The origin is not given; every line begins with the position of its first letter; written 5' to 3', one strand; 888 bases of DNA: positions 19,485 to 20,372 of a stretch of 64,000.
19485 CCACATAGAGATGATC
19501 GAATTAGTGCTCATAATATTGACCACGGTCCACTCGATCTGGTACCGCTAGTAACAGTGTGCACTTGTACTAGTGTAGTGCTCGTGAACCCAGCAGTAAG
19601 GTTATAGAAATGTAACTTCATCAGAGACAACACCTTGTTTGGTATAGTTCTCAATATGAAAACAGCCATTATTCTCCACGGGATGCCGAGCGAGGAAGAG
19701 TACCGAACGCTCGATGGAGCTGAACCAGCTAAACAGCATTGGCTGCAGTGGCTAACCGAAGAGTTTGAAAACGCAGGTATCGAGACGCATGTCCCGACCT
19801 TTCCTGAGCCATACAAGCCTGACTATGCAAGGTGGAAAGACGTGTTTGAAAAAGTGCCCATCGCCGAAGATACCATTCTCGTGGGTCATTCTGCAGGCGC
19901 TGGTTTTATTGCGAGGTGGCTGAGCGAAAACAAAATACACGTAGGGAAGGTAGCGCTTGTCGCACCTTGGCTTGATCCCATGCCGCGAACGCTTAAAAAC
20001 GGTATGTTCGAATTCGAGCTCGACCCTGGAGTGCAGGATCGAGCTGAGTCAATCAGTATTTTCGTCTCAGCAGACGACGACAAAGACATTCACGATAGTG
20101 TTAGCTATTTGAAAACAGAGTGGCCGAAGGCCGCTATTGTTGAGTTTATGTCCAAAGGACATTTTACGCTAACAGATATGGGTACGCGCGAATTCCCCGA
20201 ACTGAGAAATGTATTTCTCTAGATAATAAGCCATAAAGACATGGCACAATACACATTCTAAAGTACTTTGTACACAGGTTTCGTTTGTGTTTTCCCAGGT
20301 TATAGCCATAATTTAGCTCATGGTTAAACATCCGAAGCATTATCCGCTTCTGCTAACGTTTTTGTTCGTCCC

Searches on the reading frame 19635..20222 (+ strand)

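Call 13: search_protein_families(library=pfam, proteins=[window:19635-20222:+], max_evalue=0.01)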
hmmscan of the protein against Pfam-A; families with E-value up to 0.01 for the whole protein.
window:19635-20222:+ (195 aa): 4 families
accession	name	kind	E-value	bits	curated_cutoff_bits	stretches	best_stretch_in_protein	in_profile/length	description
PF06821.19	Ser_hydrolase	-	6.4e-11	42.9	22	1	33-193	12-169/172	Serine hydrolase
PF12697.13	Abhydrolase_6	-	5.3e-05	24.4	26.3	1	13-124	3-104/217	Alpha/beta hydrolase family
PF00561.26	Abhydrolase_1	-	0.00019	21.6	25.8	1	79-133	70-123/245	alpha/beta hydrolase fold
PF12146.15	Hydrolase_4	-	0.00055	19.8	27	1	73-118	72-116/239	Serine aminopeptidase, S33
